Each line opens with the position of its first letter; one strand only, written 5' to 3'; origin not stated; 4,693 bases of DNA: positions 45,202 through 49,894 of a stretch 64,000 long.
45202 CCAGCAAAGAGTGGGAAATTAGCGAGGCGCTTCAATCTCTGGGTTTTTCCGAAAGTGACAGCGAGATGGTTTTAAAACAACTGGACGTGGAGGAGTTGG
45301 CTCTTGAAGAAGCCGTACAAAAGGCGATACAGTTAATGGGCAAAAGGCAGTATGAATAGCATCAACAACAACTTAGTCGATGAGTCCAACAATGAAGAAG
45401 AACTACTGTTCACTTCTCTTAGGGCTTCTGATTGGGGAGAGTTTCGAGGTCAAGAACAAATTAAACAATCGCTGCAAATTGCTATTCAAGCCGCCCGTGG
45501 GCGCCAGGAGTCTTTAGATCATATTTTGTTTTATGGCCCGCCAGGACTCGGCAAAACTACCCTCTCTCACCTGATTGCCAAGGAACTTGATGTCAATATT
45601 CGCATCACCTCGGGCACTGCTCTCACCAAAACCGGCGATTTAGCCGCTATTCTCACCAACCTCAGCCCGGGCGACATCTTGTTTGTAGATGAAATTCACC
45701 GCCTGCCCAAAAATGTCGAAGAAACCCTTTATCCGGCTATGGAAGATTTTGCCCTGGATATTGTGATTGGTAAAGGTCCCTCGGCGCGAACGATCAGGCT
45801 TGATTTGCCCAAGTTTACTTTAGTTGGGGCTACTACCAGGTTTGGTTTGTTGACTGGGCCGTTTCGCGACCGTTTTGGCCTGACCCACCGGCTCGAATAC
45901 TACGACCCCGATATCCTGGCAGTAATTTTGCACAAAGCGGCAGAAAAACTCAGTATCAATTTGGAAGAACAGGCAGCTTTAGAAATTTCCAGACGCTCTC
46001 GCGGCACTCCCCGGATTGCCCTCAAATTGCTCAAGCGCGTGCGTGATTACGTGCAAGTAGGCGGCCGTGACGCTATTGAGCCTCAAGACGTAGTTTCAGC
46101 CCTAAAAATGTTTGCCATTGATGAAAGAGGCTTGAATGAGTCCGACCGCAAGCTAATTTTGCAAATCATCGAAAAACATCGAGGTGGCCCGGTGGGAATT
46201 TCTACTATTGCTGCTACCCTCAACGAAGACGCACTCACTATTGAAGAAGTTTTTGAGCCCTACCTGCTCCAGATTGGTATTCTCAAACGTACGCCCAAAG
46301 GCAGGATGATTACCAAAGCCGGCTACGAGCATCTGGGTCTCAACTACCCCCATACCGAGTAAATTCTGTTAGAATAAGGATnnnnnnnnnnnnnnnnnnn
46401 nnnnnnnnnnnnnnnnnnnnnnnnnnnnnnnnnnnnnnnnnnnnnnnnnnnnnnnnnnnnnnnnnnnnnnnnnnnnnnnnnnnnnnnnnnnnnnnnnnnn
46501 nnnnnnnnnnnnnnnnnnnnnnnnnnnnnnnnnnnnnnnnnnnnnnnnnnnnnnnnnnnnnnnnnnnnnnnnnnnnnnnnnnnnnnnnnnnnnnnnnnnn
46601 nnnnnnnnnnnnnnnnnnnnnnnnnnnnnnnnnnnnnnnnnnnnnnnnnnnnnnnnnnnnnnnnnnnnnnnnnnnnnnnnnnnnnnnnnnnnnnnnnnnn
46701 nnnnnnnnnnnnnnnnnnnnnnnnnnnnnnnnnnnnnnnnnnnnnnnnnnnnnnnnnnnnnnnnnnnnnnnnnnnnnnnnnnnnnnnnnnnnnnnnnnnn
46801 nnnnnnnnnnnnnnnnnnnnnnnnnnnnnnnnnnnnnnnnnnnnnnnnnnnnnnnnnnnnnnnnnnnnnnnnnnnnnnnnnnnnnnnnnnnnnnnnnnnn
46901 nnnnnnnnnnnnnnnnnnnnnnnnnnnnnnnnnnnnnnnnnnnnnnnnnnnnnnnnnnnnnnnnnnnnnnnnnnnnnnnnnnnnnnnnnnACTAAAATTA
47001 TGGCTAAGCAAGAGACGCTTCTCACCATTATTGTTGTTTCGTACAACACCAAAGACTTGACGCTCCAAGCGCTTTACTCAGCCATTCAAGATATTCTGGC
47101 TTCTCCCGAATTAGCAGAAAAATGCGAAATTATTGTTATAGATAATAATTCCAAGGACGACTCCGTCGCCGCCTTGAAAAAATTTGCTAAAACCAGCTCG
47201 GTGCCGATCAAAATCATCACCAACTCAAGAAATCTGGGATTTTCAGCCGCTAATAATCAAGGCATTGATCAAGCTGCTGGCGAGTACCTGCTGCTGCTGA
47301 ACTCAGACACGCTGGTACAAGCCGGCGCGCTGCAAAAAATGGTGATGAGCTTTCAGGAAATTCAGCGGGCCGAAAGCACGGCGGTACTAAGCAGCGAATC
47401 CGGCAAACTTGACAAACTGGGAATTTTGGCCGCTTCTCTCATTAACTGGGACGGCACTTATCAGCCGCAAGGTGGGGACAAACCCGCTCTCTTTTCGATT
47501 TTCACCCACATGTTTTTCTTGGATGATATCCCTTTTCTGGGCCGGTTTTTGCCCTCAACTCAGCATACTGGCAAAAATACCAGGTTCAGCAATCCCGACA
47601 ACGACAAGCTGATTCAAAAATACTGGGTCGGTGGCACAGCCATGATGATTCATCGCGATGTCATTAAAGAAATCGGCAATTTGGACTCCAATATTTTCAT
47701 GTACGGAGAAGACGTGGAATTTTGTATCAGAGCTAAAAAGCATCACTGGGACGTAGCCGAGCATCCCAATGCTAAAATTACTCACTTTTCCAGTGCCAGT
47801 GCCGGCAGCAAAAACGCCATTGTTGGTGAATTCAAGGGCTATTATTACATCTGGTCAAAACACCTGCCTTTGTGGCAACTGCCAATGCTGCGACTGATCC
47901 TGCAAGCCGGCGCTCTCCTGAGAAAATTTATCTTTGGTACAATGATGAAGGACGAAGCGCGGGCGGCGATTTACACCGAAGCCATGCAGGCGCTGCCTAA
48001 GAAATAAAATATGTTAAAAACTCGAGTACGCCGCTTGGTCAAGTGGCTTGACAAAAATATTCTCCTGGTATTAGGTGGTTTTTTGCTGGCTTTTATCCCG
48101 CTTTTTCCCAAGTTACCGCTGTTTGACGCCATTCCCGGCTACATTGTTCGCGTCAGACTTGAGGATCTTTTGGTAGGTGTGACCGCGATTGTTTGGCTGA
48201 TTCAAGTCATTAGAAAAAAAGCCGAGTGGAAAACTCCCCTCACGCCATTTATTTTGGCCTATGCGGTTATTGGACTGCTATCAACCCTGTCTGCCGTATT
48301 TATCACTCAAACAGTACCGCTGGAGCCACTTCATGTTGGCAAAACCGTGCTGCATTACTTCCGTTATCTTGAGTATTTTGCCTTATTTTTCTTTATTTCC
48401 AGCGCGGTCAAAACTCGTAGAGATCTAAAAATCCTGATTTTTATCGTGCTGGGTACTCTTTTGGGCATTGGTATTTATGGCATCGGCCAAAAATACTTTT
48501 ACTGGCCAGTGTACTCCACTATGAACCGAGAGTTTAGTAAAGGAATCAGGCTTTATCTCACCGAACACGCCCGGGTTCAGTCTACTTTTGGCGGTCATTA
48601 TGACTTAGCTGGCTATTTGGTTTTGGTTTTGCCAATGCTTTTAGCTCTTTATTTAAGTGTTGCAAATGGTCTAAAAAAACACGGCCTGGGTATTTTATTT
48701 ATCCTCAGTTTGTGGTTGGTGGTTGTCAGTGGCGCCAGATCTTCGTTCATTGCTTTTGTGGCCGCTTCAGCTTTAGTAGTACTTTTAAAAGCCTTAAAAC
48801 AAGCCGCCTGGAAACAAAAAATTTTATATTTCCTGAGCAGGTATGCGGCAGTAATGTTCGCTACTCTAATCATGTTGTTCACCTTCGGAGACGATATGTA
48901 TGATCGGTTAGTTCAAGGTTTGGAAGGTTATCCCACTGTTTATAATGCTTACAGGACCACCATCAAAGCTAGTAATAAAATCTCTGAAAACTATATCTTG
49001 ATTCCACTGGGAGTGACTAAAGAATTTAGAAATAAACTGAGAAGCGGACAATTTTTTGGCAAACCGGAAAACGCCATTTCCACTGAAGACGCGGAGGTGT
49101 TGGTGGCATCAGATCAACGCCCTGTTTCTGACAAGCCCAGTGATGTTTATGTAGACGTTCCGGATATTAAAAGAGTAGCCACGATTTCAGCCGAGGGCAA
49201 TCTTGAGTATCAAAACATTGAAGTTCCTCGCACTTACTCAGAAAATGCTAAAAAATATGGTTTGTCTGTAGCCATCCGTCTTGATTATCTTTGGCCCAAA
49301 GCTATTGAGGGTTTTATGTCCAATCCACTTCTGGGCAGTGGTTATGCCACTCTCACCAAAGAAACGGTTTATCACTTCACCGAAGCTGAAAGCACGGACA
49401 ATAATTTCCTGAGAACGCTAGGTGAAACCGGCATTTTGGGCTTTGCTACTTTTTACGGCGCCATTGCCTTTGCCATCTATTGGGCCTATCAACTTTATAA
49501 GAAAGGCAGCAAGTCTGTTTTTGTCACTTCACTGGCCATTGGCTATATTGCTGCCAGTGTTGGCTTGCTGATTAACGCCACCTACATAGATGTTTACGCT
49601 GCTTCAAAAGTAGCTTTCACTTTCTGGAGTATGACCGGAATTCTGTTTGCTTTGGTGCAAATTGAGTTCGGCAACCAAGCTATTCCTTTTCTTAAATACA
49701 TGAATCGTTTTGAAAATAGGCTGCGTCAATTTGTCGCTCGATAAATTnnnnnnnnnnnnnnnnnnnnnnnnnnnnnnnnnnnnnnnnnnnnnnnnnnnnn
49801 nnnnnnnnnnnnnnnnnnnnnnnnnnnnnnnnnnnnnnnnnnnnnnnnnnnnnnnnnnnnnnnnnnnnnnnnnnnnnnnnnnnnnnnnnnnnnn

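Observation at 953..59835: Exceptionally large, near-contiguous cell-surface glycan locus (about 27 glycosyltransferases) bracketing ruvCAB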

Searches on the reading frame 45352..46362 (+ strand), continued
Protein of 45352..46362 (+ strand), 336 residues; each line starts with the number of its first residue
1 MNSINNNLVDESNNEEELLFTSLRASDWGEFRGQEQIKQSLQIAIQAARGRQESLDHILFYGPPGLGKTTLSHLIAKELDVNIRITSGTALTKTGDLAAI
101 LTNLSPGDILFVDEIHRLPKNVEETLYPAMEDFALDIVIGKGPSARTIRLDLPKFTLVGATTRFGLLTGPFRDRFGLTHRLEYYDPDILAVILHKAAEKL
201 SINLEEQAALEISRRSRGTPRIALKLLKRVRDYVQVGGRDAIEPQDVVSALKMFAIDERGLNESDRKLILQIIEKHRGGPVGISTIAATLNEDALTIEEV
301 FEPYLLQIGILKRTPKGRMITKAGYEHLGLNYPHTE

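Call 81: find_encoding_contigs(protein=P0348, flank=10000, max_places=1)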
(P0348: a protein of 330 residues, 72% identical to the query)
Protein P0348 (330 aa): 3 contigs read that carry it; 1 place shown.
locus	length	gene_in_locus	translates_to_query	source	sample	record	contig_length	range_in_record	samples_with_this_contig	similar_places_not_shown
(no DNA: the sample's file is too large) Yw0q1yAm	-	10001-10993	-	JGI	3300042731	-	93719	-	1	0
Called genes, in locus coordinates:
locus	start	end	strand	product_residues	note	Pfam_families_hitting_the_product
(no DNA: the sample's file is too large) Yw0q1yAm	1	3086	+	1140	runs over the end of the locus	PF04932:Wzy_C (weak)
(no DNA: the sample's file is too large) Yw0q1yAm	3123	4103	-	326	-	PF01073:3Beta_HSD (weak), PF01370:Epimerase, PF02719:Polysacc_synt_2 (faint), PF04321:RmlD_sub_bind, PF16363:GDP_Man_Dehyd, PF07993:NAD_binding_4 (faint)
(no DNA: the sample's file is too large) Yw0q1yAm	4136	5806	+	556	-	-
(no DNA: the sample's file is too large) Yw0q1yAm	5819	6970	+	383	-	PF13439:Glyco_transf_4, PF00534:Glycos_transf_1, PF20706:GT4-conflict (weak), PF13692:Glyco_trans_1_4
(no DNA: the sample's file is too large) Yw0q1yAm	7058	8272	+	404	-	PF13439:Glyco_transf_4 (weak), PF00534:Glycos_transf_1, PF13692:Glyco_trans_1_4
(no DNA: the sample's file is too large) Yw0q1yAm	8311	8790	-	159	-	-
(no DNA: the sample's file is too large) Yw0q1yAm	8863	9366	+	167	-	PF02075:RuvC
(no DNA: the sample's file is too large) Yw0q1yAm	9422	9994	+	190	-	PF01330:RuvA_N, PF14520:HHH_5, PF07499:RuvA_C (weak)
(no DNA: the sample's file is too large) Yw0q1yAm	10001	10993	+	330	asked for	PF05496:RuvB_N, PF07728:AAA_5 (weak), PF13173:AAA_14 (faint), PF00004:AAA, PF17864:AAA_lid_4, PF05491:WHD_RuvB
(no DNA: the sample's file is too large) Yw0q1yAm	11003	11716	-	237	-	PF00535:Glycos_transf_2, PF13641:Glyco_tranf_2_3 (weak)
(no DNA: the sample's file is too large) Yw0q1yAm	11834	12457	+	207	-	PF25084:LbH_EIF2B (weak), PF00132:Hexapep, PF14602:Hexapep_2 (weak)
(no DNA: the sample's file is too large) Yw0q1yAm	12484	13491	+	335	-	PF00535:Glycos_transf_2, PF10111:Glyco_tranf_2_2 (weak), PF13641:Glyco_tranf_2_3 (faint)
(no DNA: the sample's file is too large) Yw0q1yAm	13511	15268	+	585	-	PF04932:Wzy_C (weak)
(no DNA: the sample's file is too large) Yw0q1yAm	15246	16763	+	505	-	PF13231:PMT_2, PF02366:PMT (weak)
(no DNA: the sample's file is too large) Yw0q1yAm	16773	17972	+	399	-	PF13439:Glyco_transf_4, PF00534:Glycos_transf_1, PF13692:Glyco_trans_1_4, PF13524:Glyco_trans_1_2 (weak)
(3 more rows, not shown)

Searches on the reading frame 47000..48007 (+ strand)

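Call 9: search_protein_families(library=pfam, proteins=[window:47000-48007:+], max_evalue=0.001)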
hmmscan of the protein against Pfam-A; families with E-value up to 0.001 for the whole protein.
window:47000-48007:+ (335 aa): 4 families
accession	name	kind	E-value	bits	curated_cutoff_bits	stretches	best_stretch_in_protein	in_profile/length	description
PF00535.33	Glycos_transf_2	-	1.5e-24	87.2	23.3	1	9-122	1-107/168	Glycosyl transferase family 2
PF13641.12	Glyco_tranf_2_3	-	1.7e-15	58.1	27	1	8-266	3-215/230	Glycosyltransferase like family 2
PF10111.15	Glyco_tranf_2_2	-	1.8e-07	31.3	27.3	1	40-129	28-119/276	Glycosyltransferase like family 2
PF13632.12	Glyco_trans_2_3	-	0.00057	20.2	27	0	209-284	72-142/198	Glycosyl transferase family group 2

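Call 79: search_protein_families(library=ncbifam, proteins=[window:47000-48007:+], max_evalue=1e-8)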
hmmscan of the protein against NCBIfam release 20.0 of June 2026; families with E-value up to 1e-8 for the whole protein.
window:47000-48007:+ (335 aa): 11 families
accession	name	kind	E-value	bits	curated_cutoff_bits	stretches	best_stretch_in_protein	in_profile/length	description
TIGR03965.1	mycofact_glyco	equivalog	3.1e-18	65.9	280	1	18-122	85-183/467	mycofactocin biosynthesis glycosyltransferase MftF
TIGR01556.1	rhamnosyltran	subfamily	4.7e-15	55.5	200.55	0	40-119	20-99/281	rhamnosyltransferase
TIGR03937.1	PgaC_IcaA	equivalog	2.3e-14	53.2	422.3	1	4-122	43-154/407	poly-beta-1,6-N-acetyl-D-glucosamine synthase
NF041875.1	EPS_EpsD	equivalog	1.2e-12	47.9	370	1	10-121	3-107/325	exopolysaccharide biosynthesis glycosyltransferase EpsD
NF007482.0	PRK10073.1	equivalog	1.8e-11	43.6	423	1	1-114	1-106/334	glycosyltransferase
TIGR03111.1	glyc2_xrt_Gpos1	hypoth_equivalog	4.1e-11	42.3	363.95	1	7-122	50-160/439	TIGR03111 family XrtG-associated glycosyltransferase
NF047683.1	TeichurnBiosyTuaG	equivalog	6.4e-11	42.4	400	1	1-124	1-117/252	teichuronic acid biosynthesis protein TuaG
NF038302.1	EPS_HpsE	equivalog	7.4e-11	41.6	300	0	8-114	3-107/307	hormogonium polysaccharide biosynthesis glycosyltransferase HpsE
NF047588.1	GlcsyltransPgfSStrep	equivalog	2e-10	40.4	500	1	8-120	3-112/308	glycosyltransferase PgfS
TIGR04283.1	glyco_like_mftF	equivalog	5.7e-10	39.2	182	0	9-119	2-98/221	TIGR04283 family arsenosugar biosynthesis glycosyltransferase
NF050050.1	ProtGlycPglI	equivalog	1.5e-09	37.7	500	1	7-119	3-109/306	GalNAc(5)-diNAcBac-PP-undecaprenol beta-1,3-glucosyltransferase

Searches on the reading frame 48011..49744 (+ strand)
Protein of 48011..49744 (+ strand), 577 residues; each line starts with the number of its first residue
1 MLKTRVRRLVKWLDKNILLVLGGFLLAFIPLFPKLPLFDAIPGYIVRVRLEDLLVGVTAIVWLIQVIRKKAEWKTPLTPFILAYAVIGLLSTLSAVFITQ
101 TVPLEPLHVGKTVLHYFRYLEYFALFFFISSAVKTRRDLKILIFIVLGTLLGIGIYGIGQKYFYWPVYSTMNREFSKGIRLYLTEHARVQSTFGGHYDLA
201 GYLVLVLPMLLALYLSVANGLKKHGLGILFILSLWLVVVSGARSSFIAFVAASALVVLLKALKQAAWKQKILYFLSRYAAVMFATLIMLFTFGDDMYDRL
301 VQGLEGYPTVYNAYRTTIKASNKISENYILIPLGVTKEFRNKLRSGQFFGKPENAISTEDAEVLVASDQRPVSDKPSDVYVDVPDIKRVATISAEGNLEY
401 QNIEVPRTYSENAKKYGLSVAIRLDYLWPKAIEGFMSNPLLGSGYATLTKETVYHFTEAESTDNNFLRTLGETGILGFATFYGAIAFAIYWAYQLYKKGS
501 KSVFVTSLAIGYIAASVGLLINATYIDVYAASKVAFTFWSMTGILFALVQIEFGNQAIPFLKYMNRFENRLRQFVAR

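Call 9: search_protein_families(library=pfam, proteins=[window:48011-49744:+], max_evalue=0.001)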
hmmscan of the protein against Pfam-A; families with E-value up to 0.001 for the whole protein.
window:48011-49744:+ (577 aa): 1 family
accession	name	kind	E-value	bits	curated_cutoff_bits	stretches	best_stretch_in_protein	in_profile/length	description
PF04932.20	Wzy_C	-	3.7e-13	50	31.7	1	415-481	76-148/149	O-Antigen ligase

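Call 18: search_protein_families(library=ncbifam, proteins=[window:48011-49744:+], max_evalue=0.1)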
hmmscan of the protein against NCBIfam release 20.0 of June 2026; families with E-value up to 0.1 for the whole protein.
window:48011-49744:+ (577 aa): 3 families
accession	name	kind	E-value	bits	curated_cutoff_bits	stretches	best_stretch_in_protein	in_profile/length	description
TIGR00947.1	2A73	equivalog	1e-08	34.7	366.4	2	53-270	44-246/425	IctB family putative bicarbonate transporter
TIGR03097.1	PEP_O_lig_1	hypoth_equivalog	2e-05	23.7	188.1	1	427-501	278-357/408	putative O-glycosylation ligase, exosortase A system-associated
TIGR04370.1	glyco_rpt_poly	subfamily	0.0014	17.7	40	1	128-294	61-235/396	oligosaccharide repeat unit polymerase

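Call 90: search_solved_structures(query=window:48011-49744:+, max_evalue=1)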
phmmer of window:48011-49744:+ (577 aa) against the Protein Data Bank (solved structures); distinct sequences matched with E-value up to 1: 0.
